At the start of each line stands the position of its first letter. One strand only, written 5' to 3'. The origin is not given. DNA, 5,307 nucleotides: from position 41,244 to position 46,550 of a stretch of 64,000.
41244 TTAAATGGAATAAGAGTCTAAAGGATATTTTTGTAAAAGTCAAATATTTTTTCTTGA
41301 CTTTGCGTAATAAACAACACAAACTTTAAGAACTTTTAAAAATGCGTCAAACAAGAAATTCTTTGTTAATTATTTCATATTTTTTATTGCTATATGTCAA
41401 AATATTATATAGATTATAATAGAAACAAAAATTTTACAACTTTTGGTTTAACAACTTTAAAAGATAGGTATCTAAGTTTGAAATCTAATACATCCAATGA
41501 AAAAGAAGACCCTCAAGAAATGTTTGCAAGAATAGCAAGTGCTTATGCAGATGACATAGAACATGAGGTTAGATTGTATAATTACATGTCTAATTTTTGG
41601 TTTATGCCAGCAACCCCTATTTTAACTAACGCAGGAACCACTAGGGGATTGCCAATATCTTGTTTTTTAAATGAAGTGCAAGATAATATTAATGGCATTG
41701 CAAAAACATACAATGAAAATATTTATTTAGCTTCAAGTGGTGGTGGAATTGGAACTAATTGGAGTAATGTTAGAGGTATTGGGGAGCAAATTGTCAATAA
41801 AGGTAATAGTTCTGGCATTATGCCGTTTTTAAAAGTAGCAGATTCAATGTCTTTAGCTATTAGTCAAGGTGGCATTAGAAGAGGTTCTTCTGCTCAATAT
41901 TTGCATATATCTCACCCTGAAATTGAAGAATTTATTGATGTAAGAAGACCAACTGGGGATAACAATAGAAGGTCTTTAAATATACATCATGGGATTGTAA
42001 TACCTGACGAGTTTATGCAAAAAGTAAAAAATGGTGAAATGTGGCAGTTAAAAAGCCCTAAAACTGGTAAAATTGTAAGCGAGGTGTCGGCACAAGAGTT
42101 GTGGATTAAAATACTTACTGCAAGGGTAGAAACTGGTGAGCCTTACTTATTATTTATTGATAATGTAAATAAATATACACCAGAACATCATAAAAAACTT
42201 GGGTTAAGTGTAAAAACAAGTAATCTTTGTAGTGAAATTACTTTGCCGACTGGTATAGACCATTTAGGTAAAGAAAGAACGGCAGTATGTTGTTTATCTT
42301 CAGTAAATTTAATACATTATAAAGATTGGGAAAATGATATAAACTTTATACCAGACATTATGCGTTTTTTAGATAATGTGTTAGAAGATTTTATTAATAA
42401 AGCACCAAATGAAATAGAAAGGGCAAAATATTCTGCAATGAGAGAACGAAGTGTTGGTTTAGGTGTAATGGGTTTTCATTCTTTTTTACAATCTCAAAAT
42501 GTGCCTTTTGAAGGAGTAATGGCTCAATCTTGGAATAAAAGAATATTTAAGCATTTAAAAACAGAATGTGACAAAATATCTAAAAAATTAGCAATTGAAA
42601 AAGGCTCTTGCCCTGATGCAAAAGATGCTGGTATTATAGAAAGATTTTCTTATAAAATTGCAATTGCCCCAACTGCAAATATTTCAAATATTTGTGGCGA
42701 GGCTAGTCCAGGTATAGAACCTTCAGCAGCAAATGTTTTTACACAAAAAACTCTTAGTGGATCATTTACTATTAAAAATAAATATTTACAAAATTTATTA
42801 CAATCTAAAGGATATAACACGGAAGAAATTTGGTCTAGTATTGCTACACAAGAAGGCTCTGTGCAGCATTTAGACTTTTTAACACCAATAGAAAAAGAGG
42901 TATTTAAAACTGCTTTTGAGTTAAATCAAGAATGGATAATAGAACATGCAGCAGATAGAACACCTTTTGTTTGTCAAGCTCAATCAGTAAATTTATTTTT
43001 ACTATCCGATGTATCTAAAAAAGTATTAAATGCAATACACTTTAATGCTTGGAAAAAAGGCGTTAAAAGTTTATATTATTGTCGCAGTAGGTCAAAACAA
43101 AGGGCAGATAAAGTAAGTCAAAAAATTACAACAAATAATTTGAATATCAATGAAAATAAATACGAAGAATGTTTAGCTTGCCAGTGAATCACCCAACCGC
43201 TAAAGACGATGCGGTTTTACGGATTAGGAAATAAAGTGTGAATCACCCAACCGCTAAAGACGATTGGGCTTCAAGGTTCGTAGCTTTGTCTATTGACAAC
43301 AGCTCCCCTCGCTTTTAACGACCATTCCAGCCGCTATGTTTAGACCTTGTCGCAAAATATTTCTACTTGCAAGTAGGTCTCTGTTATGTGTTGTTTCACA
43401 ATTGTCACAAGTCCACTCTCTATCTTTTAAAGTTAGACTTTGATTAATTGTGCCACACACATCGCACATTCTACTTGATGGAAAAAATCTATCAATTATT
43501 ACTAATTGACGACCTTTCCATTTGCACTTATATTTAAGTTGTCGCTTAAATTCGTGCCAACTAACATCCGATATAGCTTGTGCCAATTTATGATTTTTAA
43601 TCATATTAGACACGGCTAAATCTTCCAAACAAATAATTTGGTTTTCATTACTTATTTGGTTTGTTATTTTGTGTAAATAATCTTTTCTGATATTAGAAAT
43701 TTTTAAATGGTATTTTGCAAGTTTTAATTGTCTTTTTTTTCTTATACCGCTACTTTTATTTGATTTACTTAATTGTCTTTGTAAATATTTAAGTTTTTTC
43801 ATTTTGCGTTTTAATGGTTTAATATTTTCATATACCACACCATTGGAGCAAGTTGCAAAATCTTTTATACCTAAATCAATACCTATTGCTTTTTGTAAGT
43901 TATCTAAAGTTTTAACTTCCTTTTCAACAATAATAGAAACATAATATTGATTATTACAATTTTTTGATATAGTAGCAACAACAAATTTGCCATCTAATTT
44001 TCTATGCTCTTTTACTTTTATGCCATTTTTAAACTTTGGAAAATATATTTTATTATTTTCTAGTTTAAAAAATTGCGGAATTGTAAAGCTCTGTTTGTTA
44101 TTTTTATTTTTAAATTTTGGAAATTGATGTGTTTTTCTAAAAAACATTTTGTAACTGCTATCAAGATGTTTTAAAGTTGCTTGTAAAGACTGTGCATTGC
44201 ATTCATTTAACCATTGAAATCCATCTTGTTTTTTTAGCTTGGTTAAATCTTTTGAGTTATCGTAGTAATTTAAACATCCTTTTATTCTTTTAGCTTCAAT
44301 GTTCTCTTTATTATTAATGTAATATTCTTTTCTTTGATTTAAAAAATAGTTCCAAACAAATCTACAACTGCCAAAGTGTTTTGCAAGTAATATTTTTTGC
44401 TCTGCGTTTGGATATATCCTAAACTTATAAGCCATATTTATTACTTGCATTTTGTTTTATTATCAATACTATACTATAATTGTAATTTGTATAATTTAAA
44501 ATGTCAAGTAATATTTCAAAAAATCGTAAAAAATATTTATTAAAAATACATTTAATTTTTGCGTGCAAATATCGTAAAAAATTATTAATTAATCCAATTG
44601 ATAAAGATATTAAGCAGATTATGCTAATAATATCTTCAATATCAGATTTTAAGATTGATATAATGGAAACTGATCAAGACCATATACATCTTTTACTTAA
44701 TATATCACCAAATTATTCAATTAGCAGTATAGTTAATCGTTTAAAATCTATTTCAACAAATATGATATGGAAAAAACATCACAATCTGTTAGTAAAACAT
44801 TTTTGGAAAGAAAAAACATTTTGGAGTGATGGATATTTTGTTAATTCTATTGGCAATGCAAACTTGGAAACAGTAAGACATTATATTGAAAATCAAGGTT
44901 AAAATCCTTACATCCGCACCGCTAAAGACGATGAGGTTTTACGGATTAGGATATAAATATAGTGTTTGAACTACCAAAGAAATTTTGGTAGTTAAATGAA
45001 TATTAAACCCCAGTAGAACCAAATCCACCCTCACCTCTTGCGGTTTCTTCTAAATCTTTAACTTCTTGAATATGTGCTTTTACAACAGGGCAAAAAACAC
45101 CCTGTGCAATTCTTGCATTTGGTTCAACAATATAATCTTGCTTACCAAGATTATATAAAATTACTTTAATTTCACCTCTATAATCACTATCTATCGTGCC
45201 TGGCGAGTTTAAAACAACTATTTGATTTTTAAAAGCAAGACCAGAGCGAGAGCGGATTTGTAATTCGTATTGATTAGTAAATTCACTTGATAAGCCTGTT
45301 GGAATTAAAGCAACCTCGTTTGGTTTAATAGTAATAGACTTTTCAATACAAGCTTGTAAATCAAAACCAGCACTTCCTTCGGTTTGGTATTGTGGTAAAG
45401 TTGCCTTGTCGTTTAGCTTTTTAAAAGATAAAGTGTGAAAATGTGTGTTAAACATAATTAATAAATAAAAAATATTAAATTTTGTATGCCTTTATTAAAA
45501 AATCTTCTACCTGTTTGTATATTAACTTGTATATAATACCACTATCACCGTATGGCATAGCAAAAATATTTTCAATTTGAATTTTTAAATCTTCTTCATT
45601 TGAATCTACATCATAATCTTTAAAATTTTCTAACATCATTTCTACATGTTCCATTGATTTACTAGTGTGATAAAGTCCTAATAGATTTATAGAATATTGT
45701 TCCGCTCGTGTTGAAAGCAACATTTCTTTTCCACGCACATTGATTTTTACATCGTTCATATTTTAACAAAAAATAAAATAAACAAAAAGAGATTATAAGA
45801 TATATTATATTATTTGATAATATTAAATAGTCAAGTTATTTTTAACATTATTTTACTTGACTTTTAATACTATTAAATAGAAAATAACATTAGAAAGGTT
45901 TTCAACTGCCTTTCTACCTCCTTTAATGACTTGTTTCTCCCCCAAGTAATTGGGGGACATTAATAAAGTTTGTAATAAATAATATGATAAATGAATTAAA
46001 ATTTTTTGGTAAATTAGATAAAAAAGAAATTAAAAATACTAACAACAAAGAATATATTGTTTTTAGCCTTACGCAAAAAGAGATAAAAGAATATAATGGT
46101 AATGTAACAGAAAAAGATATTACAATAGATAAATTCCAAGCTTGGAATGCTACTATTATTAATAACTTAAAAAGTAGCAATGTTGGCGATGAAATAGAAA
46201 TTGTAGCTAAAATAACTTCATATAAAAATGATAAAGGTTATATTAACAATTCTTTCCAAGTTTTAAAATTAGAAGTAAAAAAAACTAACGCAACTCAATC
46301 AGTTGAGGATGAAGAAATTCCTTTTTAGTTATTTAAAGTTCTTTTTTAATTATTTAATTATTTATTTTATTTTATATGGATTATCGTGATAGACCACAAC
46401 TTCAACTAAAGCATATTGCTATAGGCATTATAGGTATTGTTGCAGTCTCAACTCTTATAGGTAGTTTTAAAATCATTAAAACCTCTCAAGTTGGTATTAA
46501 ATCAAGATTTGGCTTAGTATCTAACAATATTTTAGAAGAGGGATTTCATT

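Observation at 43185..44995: IS605-type element (tnpA plus intact tnpB) inserted precisely at the RNR stop codon, with a duplicated right-end segment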

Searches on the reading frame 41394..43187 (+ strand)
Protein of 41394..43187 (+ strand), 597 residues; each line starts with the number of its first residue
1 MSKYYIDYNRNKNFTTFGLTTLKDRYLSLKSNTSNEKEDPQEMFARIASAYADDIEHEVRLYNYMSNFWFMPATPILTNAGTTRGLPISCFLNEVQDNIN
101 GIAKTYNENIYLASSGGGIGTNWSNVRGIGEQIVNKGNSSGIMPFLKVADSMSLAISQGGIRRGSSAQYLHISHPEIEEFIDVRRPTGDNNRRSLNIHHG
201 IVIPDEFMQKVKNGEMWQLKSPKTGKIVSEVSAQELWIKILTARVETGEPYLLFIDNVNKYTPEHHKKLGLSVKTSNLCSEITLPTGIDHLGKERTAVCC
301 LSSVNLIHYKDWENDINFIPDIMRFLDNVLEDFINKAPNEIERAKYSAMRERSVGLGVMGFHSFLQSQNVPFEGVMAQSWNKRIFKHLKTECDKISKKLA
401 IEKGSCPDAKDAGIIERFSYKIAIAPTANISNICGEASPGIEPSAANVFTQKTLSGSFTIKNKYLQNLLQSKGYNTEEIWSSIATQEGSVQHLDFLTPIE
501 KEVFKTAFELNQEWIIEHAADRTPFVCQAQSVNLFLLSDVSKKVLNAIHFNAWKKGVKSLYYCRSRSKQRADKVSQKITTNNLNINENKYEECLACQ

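Call 4: search_protein_families(library=pfam, proteins=[window:41394-43187:+])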
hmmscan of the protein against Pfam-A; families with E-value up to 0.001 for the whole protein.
window:41394-43187:+ (597 aa): 2 families
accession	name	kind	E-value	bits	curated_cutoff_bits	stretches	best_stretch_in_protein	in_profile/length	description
PF02867.20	Ribonuc_red_lgC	-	9.5e-121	404.4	23.9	2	89-408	2-338/523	Ribonucleotide reductase, barrel domain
PF00317.26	Ribonuc_red_lgN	-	1.4e-21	76.8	28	1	13-85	2-77/77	Ribonucleotide reductase, all-alpha domain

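Call 9: search_dna_similar(query=window:41394-43187:+, collection=phages, mode=protein, max_rows=20)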
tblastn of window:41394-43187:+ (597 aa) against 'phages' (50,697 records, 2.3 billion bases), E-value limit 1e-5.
The search stops at 5000 records and this limit was reached: more records match than are counted here, and every count below describes the 5000 best-scoring records only.
Records with a match: at least 5000; places in all: 5006; records where one place covers at least 80% of the query: 2613.
Best place of each record, by identity: <60% 5000.
By first word of the organism name: Escherichia 930; Staphylococcus 388; Klebsiella 385; Synechococcus 382; Pseudomonas 364; Bacillus 341; Salmonella 258; Vibrio 242; Acinetobacter 126; Rheinheimera 115; and 124 more.
By host as written in the record: - 648; Escherichia coli 357; Klebsiella pneumoniae 128; Staphylococcus aureus 119; Rheinheimera sp. BAL341 115; Pseudomonas aeruginosa 111; Synechococcus 107; Pseudomonas aeruginosa PAO1 57; and 1113 more.
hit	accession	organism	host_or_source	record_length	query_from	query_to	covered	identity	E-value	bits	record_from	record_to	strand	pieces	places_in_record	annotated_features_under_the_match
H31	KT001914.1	Caulobacter phage Seuss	Caulobacter crescentus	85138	10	597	98%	55.6%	0e+0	700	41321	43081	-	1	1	ribonucleotide reductase large subunit | ribonucleotide reductase small subunit | ribosome_binding_site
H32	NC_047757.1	Caulobacter phage Seuss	Caulobacter crescentus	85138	10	597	98%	55.6%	0e+0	700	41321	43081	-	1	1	ribonucleoside-diphosphate reductase large subunit | ribonucleotide reductase small subunit | ribosome_binding_site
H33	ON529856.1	Brevundimonas phage vB_BpoS-Leszy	Brevundimonas pondensis LVF1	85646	6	597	99%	54.5%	0e+0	690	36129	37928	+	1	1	ribonucleoside-diphosphate reductase alpha chain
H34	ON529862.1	Brevundimonas phage vB_BpoS-Poludnitsa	Brevundimonas pondensis LVF1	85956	6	597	99%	54.5%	0e+0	665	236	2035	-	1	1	ribonucleoside-diphosphate reductase alpha chain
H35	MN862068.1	Brevundimonas phage vB_BsubS-Delta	Brevundimonas subvibrioides ATCC 15264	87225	6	597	99%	54.5%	0e+0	665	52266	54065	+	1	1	ribonucleoside-diphosphate reductase subunit alpha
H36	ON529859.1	Brevundimonas phage vB_BgoS-BabaJaga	Brevundimonas goettingensis LVF2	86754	6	597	99%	54.5%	0e+0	665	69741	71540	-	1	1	ribonucleoside-diphosphate reductase alpha chain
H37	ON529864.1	Brevundimonas phage vB_BgoS-Fanboy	Brevundimonas goettingensis LVF2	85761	6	597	99%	54.5%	0e+0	665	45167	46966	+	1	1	ribonucleoside-diphosphate reductase alpha chain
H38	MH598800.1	Pelagibacter phage HTVC031P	Candidatus Pelagibacter ubique HTCC1062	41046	3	597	100%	53.4%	0e+0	602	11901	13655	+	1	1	ribonucleotide-diphosphate reductase subunit alpha | hypothetical protein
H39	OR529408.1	Stenotrophomonas phage BUCTxx99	Stenotrophomonas maltophilia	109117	5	597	99%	53.5%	0e+0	662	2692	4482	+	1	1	ribonucleoside-diphosphate reductase subunit alpha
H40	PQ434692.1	Stenotrophomonas phage ANB28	Stenotrophomonas maltophilia B28B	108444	5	597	99%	53.4%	0e+0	661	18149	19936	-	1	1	ribonucleotide reductase of class Ia (aerobic) alpha subunit | hypothetical protein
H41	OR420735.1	Pelagibacter phage HTVC168P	Candidatus Pelagibacter sp. HTCC7211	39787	3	597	100%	53.1%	0e+0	610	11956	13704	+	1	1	ribonucleotide-diphosphate reductase subunit alpha | hypothetical protein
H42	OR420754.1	Pelagibacter phage HTVC142P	Candidatus Pelagibacter sp. HTCC7211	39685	3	597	100%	52.7%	0e+0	598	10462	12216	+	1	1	ribonucleotide-diphosphate reductase subunit alpha | hypothetical protein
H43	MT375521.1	Pelagibacter phage Eistla EXVC025P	Candidatus Pelagibacter ubique HTCC1062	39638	4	597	99%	52.8%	0e+0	598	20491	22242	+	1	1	ribonucleoside-diphosphate reductase alpha subunit | S-adenosylmethionine decarboxylase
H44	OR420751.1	Pelagibacter phage HTVC309P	Candidatus Pelagibacter sp.FZCC0233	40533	6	595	99%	52.8%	0e+0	600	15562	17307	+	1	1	ribonucleotide-diphosphate reductase subunit alpha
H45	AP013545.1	uncultured phage MedDCM-OCT-S46-C10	metagenomic fosmid library constructed ...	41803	6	597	99%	52.5%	0e+0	602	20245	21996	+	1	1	ribonucleotide-diphosphate reductase subunit alpha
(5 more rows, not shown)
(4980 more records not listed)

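Call 12: find_related_loci(query=window:41394-43187:+, collection=viral_contigs, flank=4000)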
Query window:41394-43187:+ (597 aa) in viral_contigs; peptide patterns used: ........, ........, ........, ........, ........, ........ (x = any residue, [..] = any of these).
7 stretches matched a pattern; 2 encode a relative of the query (tblastn E <= 1e-3); 2 distinct loci.
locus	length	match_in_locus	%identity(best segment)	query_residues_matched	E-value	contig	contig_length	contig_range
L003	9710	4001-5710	54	6-597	0e+0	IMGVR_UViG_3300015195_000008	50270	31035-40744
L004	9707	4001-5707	54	6-597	0e+0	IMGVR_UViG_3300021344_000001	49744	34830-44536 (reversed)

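Call 20: find_encoding_contigs(protein=window:41394-43187:+, flank=3000, max_places=10)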
Protein window:41394-43187:+ (597 aa): 3 contigs read that carry it; 2 places shown.
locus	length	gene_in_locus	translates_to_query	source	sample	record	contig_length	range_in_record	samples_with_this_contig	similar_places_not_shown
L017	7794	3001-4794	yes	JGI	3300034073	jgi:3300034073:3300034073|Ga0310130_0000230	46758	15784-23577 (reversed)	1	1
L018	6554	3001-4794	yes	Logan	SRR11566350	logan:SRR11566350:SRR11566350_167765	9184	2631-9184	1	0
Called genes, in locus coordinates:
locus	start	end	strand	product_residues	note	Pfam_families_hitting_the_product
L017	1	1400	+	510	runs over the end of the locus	PF01170:UPF0020 (faint), PF01555:N6_N4_Mtase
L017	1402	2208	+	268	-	PF03602:Cons_hypoth95 (faint), PF01555:N6_N4_Mtase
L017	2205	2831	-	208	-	-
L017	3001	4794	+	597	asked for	PF00317:Ribonuc_red_lgN, PF02867:Ribonuc_red_lgC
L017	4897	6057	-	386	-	PF12323:HTH_OrfB_IS605, PF01385:OrfB_IS605, PF07282:Cas12f1-like_TNB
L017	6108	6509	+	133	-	PF01797:Y1_Tnp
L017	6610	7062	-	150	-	PF00692:dUTPase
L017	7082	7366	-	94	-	-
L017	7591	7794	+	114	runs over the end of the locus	-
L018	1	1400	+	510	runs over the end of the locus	PF01170:UPF0020 (faint), PF01555:N6_N4_Mtase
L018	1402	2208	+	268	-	PF03602:Cons_hypoth95 (faint), PF01555:N6_N4_Mtase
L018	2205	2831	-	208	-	-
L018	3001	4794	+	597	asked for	PF00317:Ribonuc_red_lgN, PF02867:Ribonuc_red_lgC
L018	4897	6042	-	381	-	PF12323:HTH_OrfB_IS605, PF01385:OrfB_IS605, PF07282:Cas12f1-like_TNB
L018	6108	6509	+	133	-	PF01797:Y1_Tnp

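Call 23: find_related_loci(query=window:41394-43187:+, collection=metagenome_contigs, flank=3500)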
Query window:41394-43187:+ (597 aa) in metagenome_contigs; peptide patterns used: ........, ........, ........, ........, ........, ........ (x = any residue, [..] = any of these).
63 stretches matched a pattern; 10 encode a relative of the query (tblastn E <= 1e-3); 10 distinct loci.
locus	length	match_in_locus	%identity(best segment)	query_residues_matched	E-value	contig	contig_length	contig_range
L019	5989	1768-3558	100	1-597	0e+0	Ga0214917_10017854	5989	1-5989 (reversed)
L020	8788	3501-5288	61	6-597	0e+0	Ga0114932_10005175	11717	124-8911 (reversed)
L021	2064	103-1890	60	6-597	0e+0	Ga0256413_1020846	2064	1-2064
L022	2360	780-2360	61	3-535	0e+0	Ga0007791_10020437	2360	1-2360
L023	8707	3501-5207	54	6-597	0e+0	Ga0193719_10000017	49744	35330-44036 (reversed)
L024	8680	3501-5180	30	18-569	2e-66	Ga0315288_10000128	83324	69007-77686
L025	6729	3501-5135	31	22-568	3e-62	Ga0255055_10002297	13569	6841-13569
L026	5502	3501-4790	31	137-569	3e-52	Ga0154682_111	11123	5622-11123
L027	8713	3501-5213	28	13-587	8e-48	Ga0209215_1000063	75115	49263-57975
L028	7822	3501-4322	30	14-263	4e-26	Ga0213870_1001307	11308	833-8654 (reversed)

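Call 45: find_homologous_proteins(query=window:41394-43187:+, max_evalue=1e-100)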
Query window:41394-43187:+ (597 aa): 8000 proteins with E <= 1e-100 among 8000 candidates; the best 120 are listed.
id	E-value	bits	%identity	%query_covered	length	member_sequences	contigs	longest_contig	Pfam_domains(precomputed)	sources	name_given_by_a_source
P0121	0.0e+0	1372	100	100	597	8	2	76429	PF02867.21,PF00317.27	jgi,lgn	jgi:ribonucleoside-diphosphate reductase alpha chain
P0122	0.0e+0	1139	-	-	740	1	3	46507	PF02867.21,PF00317.27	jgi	jgi:ribonucleotide reductase alpha subunit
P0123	8.3e-287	971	70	99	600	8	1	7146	PF02867.21,PF00317.27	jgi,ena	-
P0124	4.3e-278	942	69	99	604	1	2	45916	PF02867.21,PF00317.27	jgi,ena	-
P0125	2.7e-276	936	70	99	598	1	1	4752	PF02867.21,PF00317.27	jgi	jgi:ribonucleoside-diphosphate reductase alpha chain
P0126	5.1e-276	935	70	98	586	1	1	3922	PF02867.21,PF00317.27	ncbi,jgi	jgi:ribonucleoside-diphosphate reductase alpha chain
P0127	3.2e-273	926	69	98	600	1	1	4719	PF02867.21,PF00317.27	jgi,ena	-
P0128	4.1e-266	902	66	99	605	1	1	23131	PF02867.21,PF00317.27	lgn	-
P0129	5.2e-265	899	66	99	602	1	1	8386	PF02867.21,PF00317.27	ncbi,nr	ncbi:MAG: ribonucleoside-diphosphate reductase subunit alpha [Rickettsiaceae bacterium]|nr:ribonucle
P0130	3.7e-264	896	67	99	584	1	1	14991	PF02867.21,PF00317.27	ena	-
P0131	2.6e-261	887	64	100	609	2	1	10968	PF02867.21,PF00317.27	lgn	-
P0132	6.0e-261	885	65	99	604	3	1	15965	PF02867.21,PF00317.27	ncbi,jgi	jgi:ribonucleoside-diphosphate reductase alpha chain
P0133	1.5e-260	884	65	100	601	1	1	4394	PF02867.21,PF00317.27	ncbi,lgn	-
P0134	3.9e-260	883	65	100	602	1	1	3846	PF02867.21,PF00317.27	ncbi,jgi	jgi:ribonucleoside-diphosphate reductase alpha chain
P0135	2.2e-259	880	64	100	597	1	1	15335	PF02867.21,PF00317.27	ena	-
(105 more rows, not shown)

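Call 46: list_cluster_members(proteins=[P0121])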
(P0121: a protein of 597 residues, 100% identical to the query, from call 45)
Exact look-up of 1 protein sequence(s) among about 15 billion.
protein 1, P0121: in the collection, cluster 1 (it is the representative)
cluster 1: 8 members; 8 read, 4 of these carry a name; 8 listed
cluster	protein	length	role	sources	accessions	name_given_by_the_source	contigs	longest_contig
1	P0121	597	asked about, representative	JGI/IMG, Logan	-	ribonucleoside-diphosphate reductase alpha chain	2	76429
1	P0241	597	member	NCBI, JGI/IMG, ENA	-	ribonucleoside-diphosphate reductase alpha chain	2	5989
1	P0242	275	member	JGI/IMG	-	ribonucleoside-diphosphate reductase alpha chain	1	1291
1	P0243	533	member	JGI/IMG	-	ribonucleoside-diphosphate reductase alpha chain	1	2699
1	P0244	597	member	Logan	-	-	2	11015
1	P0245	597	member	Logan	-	-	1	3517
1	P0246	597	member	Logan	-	-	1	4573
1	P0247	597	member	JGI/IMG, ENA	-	-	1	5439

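Call 47: find_encoding_contigs(protein=P0244, flank=3000, max_places=4)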
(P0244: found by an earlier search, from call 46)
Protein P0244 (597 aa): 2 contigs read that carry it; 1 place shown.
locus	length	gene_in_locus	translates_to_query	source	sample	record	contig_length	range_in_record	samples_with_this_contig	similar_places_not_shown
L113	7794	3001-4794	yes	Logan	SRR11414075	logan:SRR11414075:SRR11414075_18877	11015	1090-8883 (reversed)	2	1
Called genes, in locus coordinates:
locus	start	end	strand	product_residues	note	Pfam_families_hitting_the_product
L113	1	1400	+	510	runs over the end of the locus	PF01170:UPF0020 (faint), PF01555:N6_N4_Mtase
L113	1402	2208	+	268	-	PF01170:UPF0020 (faint), PF03602:Cons_hypoth95 (faint), PF01555:N6_N4_Mtase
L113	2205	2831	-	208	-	-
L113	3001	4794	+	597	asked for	PF00317:Ribonuc_red_lgN, PF02867:Ribonuc_red_lgC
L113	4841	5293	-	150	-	PF00692:dUTPase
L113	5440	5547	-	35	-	-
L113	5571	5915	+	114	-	-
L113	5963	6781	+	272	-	PF01145:Band_7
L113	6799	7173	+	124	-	PF11753:DUF3310 (weak)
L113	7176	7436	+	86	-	-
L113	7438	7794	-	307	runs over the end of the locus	PF04055:Radical_SAM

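Call 48: find_encoding_contigs(protein=P0247, flank=3000, max_places=4)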
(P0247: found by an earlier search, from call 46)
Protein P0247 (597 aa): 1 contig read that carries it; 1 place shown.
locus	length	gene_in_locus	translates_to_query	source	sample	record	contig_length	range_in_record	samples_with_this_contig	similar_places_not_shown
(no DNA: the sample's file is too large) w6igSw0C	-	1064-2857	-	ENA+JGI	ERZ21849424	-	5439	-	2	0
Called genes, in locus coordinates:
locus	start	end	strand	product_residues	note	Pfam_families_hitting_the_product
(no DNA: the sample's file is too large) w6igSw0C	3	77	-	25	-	?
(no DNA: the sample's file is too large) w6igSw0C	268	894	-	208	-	-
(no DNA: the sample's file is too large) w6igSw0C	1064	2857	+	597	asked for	PF00317:Ribonuc_red_lgN, PF02867:Ribonuc_red_lgC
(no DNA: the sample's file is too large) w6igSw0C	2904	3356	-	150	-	PF22769:DCD (weak), PF00692:dUTPase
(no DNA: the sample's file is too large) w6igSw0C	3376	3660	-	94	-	-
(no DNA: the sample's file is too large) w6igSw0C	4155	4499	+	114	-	-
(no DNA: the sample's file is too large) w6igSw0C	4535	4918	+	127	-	PF11753:DUF3310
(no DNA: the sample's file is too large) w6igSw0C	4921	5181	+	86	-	-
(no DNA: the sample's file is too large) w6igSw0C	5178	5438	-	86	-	?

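Call 54: find_encoding_contigs(protein=P0246, flank=3000, max_places=4)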
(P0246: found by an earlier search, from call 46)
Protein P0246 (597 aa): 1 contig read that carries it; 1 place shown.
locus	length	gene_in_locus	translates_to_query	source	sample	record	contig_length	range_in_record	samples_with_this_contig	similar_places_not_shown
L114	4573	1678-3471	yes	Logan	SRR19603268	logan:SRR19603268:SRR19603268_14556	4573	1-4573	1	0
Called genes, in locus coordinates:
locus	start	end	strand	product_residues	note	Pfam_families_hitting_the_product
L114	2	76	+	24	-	?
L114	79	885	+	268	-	PF01555:N6_N4_Mtase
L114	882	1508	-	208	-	-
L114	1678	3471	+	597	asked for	PF00317:Ribonuc_red_lgN, PF02867:Ribonuc_red_lgC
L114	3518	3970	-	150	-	PF22769:DCD (weak), PF00692:dUTPase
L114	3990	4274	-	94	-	-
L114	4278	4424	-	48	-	-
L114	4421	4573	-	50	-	?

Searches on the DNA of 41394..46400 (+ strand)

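Call 6: search_dna_similar(query=window:41394-46400:+, collection=phages, mode=near, max_rows=30)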
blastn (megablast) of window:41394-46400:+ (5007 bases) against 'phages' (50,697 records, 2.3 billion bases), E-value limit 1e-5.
No match.
